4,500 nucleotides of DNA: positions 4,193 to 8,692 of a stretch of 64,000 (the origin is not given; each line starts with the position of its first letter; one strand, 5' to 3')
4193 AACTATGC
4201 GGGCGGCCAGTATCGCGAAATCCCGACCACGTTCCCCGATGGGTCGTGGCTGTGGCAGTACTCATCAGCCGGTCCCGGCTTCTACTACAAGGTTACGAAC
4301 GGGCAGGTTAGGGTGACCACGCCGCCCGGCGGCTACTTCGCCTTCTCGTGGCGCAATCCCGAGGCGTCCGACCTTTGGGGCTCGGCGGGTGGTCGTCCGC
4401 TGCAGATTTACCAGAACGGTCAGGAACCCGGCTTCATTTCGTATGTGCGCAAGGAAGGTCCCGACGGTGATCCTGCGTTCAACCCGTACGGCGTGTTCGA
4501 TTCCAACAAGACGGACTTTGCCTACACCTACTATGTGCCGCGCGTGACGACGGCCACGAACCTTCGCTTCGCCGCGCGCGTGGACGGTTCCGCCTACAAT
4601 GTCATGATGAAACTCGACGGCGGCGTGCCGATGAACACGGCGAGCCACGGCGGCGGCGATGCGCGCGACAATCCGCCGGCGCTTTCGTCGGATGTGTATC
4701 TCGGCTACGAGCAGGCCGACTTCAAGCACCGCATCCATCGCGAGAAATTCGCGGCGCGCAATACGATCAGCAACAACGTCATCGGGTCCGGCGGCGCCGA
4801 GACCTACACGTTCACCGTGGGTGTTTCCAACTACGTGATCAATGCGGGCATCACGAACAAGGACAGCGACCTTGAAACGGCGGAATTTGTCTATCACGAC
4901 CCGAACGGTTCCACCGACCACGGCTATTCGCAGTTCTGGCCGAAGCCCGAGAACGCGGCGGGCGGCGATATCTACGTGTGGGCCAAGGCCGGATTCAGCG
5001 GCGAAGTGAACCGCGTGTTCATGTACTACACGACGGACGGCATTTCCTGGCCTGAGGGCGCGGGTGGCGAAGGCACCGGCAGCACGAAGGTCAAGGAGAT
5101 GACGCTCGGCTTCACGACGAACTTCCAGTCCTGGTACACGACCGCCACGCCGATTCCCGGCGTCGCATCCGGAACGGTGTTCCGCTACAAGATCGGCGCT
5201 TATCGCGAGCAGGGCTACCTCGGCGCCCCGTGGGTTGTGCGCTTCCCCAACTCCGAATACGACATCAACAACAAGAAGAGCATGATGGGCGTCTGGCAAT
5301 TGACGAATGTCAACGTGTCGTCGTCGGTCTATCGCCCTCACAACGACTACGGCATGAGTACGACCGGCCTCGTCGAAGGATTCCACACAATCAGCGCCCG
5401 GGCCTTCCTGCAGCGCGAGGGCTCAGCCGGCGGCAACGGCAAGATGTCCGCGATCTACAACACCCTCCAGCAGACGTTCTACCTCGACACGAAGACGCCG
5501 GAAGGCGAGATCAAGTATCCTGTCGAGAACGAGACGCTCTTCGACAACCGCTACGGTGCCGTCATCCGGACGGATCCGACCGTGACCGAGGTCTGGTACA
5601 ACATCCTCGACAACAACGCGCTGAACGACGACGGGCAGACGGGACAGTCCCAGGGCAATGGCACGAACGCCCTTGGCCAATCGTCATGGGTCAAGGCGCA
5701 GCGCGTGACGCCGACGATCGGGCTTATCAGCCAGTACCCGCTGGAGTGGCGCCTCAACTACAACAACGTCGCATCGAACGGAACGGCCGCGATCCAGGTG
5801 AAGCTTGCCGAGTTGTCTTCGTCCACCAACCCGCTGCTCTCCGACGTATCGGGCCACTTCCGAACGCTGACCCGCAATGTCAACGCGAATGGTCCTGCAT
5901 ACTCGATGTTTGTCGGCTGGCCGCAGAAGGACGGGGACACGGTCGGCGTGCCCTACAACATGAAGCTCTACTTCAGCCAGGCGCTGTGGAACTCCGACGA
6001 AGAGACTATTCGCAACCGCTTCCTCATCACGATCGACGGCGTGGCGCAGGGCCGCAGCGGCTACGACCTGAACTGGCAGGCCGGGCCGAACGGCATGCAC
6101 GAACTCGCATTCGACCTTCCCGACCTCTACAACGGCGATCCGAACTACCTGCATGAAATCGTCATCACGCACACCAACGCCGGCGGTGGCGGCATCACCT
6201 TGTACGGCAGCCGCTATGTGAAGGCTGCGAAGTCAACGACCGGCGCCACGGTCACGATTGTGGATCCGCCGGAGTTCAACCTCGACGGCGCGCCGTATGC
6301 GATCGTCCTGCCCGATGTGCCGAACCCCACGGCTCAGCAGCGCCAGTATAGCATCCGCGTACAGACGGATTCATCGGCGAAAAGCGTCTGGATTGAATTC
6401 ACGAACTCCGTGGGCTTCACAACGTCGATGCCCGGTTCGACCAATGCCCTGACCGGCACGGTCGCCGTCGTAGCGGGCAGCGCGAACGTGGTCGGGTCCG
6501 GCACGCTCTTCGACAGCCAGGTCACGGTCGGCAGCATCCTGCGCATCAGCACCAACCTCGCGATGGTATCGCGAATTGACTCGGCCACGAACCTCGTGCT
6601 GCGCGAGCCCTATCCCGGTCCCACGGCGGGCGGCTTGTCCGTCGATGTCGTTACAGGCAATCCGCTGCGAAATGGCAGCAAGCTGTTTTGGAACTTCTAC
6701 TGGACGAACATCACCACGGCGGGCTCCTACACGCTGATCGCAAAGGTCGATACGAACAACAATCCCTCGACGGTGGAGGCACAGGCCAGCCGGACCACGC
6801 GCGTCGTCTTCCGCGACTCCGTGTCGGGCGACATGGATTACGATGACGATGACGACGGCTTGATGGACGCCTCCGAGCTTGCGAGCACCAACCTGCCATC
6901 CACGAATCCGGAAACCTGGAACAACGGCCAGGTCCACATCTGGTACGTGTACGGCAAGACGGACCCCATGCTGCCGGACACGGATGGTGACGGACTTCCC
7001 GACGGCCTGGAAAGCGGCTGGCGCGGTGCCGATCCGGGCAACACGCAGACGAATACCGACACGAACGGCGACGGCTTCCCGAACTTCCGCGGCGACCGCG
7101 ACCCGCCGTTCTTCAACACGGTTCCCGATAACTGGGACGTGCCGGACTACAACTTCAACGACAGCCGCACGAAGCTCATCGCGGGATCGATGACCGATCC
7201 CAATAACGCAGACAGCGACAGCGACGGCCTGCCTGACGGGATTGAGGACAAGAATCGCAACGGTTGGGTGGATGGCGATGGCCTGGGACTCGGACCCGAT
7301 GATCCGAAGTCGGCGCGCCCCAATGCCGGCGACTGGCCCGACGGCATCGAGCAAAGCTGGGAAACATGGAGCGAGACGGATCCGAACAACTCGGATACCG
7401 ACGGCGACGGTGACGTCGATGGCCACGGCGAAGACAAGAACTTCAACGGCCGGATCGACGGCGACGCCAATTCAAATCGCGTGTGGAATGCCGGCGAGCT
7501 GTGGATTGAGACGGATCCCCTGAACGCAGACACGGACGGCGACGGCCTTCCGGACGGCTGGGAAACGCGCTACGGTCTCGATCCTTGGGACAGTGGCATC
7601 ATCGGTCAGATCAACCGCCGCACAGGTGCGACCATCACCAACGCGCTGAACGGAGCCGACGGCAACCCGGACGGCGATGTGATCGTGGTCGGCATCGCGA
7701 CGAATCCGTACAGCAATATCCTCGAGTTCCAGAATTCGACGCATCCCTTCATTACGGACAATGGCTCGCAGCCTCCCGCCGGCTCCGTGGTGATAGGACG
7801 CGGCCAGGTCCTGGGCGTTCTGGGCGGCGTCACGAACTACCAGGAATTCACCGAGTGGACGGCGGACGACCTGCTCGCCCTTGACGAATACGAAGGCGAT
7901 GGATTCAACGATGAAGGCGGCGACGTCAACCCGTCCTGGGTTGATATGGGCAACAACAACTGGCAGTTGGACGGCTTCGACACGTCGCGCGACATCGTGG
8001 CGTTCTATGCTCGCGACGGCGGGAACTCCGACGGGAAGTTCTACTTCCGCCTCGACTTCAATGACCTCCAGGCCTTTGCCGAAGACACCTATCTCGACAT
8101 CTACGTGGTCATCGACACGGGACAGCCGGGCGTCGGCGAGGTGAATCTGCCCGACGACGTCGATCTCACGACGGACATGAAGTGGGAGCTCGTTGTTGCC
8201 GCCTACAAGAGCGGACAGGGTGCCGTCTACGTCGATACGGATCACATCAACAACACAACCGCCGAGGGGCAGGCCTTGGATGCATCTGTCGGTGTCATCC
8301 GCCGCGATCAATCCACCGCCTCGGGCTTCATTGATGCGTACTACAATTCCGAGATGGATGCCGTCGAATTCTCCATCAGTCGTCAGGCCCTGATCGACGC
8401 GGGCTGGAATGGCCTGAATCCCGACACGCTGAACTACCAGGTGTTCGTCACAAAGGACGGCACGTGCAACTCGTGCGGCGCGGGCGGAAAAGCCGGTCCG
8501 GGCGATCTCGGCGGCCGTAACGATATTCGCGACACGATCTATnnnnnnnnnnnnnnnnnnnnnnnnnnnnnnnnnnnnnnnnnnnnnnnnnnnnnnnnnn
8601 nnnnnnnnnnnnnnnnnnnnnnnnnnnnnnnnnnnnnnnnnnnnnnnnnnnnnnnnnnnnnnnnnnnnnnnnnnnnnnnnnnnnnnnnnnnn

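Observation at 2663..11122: Single 2819-aa polypeptide fusing a GH13 alpha-amylase and a GH57-like domain through TSP3-type calcium-binding repeats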

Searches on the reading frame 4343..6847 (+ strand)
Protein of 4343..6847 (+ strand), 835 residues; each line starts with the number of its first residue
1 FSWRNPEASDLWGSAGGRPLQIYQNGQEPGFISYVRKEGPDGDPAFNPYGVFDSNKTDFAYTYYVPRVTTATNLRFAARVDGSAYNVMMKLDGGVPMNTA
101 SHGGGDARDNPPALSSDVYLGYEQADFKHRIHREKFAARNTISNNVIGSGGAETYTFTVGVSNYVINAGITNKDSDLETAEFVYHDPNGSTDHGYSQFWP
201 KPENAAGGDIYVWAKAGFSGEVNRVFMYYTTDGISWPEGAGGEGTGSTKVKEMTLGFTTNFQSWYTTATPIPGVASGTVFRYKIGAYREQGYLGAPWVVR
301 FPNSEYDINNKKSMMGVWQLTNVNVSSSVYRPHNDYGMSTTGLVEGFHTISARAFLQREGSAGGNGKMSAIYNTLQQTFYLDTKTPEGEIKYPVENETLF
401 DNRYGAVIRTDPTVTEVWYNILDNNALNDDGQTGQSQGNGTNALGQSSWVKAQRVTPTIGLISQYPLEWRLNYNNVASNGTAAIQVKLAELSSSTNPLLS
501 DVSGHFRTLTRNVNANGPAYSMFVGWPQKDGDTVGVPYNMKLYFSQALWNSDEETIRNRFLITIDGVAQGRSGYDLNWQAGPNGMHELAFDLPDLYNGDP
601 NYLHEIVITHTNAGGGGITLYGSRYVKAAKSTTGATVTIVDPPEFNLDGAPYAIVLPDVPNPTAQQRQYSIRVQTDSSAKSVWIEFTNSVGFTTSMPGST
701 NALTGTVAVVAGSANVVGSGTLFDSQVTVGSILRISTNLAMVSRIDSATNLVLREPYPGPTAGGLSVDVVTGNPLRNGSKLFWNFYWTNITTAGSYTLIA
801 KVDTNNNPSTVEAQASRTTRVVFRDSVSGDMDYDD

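Call 50: search_solved_structures(query=A3, max_evalue=1, show_alignments=2)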
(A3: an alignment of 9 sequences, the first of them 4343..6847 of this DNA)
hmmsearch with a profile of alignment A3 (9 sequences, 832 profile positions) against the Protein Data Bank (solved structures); distinct sequences matched with E-value up to 1: 5.
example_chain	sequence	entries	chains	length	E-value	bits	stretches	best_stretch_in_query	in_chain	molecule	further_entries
23gd_B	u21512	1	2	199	1.6e-06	29.6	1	701-785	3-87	Distal tail protein gp20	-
8jnx_A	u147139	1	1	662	0.0041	18.3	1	198-297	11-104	Alpha-amylase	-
2zbo_A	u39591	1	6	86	0.13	13.3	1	133-189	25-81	Cytochrome c6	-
9nhy_H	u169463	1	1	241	0.69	10.9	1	280-348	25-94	Fab1502 heavy chain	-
21aq_A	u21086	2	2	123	0.77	10.8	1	279-346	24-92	BD70-4008 heavy chain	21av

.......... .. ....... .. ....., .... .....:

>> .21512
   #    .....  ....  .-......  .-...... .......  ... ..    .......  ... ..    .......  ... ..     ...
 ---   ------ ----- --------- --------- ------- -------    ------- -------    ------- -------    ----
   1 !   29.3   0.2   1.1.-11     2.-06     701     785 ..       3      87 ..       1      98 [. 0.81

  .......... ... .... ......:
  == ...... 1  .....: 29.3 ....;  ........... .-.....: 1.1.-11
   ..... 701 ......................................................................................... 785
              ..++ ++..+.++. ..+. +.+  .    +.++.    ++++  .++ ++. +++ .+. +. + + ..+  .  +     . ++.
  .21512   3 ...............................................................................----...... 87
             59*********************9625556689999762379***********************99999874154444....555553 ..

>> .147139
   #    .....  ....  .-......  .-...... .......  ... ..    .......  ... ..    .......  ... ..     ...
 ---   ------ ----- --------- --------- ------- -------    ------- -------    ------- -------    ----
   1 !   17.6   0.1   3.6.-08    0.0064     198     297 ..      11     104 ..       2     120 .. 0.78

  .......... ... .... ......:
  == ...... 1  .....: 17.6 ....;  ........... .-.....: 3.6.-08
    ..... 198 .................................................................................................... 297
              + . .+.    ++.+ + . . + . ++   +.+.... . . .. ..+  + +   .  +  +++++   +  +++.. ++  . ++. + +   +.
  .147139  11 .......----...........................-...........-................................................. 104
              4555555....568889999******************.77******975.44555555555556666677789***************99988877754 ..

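Call 60: predict_structure(alignment_id=A3)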
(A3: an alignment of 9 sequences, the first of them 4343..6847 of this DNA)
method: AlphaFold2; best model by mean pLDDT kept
length: 835 residues; sequences in the alignment: 9
mean_pLDDT: 66.8   pTM: 0.44
mean pLDDT of the five models: 66.8, 64.1, 62.2, 57.5, 51.3
residues with pLDDT >= 90: 38; 70-90: 416; 50-70: 186; < 50: 195
segments of 3 or more residues with pLDDT < 50: 1-18, 37-53, 55-61, 81-86, 93-132, 147-151, 170-175, 239-246, 257-264, 289-317, 329-344, 358-371, 494-497, 499-504, 829-831, 833-835
pLDDT, mean of each block of 10 residues (from residue 1): 24 36 63 51 38 45 60 55 51 43 28 27 30 60 49 75 71 48 73 73 81 64 69 58 45 55 52 79 67 34 31 45 52 27 48 54 39 58 74 87 82 80 82 79 78 75 78 76 85 50 65 82 84 81 81 84 88 84 83 76 88 65 86 73 85 85 81 84 80 72 86 88 83 78 88 84 81 70 86 87 76 85 69 44
secondary structure, 60 per line:
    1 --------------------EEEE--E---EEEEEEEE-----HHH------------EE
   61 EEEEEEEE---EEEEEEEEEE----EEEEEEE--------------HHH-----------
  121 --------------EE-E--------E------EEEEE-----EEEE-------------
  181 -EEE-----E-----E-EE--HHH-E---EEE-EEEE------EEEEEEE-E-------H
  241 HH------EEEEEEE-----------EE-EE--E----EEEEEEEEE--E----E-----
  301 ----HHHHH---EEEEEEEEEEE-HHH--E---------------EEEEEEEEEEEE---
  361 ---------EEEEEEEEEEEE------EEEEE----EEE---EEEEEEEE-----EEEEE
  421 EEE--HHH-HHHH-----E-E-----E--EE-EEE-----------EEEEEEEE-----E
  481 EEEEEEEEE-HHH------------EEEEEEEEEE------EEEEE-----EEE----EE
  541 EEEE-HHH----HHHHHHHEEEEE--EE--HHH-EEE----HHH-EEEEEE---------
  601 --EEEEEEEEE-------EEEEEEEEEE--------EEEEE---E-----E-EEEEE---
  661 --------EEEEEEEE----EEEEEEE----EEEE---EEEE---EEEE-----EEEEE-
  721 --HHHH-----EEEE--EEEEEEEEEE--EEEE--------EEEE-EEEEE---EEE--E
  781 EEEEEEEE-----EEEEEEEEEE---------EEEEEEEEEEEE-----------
elements in order (helices of 4 or more, strands of 3 or more residues): E21-24 E31-38 E59-68 E72-81 E86-92 E154-158 E164-167 E182-184 E210-212 E214-217 E224-230 E249-255 E279-287 H305-309 E313-323 E346-357 E370-381 E388-392 E397-399 E403-410 E416-423 H430-433 E453-455 E467-474 E480-489 E506-515 E522-526 E532-534 E539-544 H553-559 E560-564 E575-577 E586-591 E603-611 E619-628 E637-641 E653-657 E669-676 E681-687 E692-695 E699-702 E706-709 E715-719 H723-726 E732-735 E738-747 E750-753 E762-765 E767-771 E775-777 E780-788 E794-803 E813-824

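Call 62: fold_search(model_id=the predicted structure, library=pdb)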
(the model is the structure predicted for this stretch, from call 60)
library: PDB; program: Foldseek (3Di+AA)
matches with E <= 10: 1684; with E <= 0.001: 265
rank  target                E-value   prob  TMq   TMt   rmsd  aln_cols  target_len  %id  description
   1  8beg_B                3.5e-12  1.00  0.10  0.12  31.7       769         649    8  Structure of Ig-like domains from PrgB (released 2022-11-30)
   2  9ijj_C                1.9e-09  1.00  0.10  0.09  30.1       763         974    8  In situ structure of the central apparatus in mouse sperm axoneme. (released 2025-06-04)
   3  7sqc_O0               3.4e-09  0.96  0.10  0.07  41.8      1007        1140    8  Ciliary C1 central pair apparatus isolated from Chlamydomonas reinhardtii (released 2022-04-13)
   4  7ad7_B                6.4e-09  1.00  0.10  0.12  33.7       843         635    8  Crystal structure of human complement C5 in complex with the K8 bovine knob domain peptide. (released 2021-03-10)
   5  7stz_C                8.7e-09  1.00  0.10  0.14  37.5       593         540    9  Crystal Structure of Human E-cadherin EC1-5 bound by mouse monoclonal antibody Fab mAb-1_19A11 (released 2022-01-26)
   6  9flp_A                9.2e-09  0.98  0.09  0.08  54.0       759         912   11  CryoEM structure of the neck (1403-2314) in the grappling hook protein A (GhpA) in the bacterium Aureispira sp. CCB-QB (released 2024-10-16)
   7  7q1y_A                1.3e-08  0.99  0.12  0.09  39.2       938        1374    9  X-ray structure of human A2ML1 (released 2022-04-20)
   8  9ijj_O                1.6e-08  0.99  0.10  0.07  47.1       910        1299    8  In situ structure of the central apparatus in mouse sperm axoneme. (released 2025-06-04)
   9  1l3w                  1.7e-08  1.00  0.10  0.13  38.4       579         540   10  C-cadherin Ectodomain (released 2002-04-26)
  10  7sqc_T1               1.9e-08  1.00  0.09  0.12  27.1       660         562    8  Ciliary C1 central pair apparatus isolated from Chlamydomonas reinhardtii (released 2022-04-13)
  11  9ijj_h                2.7e-08  1.00  0.11  0.08  25.6       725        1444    8  In situ structure of the central apparatus in mouse sperm axoneme. (released 2025-06-04)
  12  3f83                  2.9e-08  1.00  0.13  0.19  24.1       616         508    8  Structure of fusion complex of the minor pilin CfaE and major pilin CfaB of CFA/I pili from ETEC E. coli (released 2009-08-11)
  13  6e6b_B                4.6e-08  0.99  0.10  0.13  47.9       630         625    9  Crystal structure of the Protocadherin GammaB4 extracellular domain (released 2019-04-10)
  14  9ijj_P                4.6e-08  0.96  0.09  0.12  31.6       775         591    5  In situ structure of the central apparatus in mouse sperm axoneme. (released 2025-06-04)
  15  4aq1_A                4.6e-08  0.82  0.09  0.10  38.2       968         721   10  Structure of the SbsB S-layer protein of Geobacillus stearothermophilus PV72p2 in complex with nanobody KB6 (released 2012-06-13)
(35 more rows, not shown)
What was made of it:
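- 4343..6832 (+): All-beta stalk of tandem Ig-like sandwich domains (aa 561-1390). Foldseek top hits are PrgB Ig-like domains, cadherins, an ice-binding adhesin and the S-layer protein SbsB (call 62).
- Stalk: all-beta model matching adhesin Ig arrays (calls 60, 62).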

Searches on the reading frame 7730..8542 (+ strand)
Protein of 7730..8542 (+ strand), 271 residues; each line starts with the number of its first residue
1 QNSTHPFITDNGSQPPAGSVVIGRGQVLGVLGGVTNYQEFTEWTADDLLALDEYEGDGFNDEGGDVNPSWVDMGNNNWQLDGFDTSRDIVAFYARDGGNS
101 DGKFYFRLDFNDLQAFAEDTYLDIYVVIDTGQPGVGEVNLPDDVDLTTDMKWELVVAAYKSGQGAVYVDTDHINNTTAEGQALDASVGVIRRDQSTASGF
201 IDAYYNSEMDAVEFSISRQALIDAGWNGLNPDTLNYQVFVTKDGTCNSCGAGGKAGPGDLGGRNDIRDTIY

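Call 73: search_solved_structures(query=A5, max_evalue=10, show_alignments=2)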
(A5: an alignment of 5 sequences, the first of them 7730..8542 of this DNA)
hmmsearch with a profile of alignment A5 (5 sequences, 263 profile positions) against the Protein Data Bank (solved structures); distinct sequences matched with E-value up to 10: 0.
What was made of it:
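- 7835..8527 (+): Unassigned domain of about 230 aa (aa 1725-1955) that always directly precedes the GH57-like module, including in stand-alone relatives. No PDB hit (call 73).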
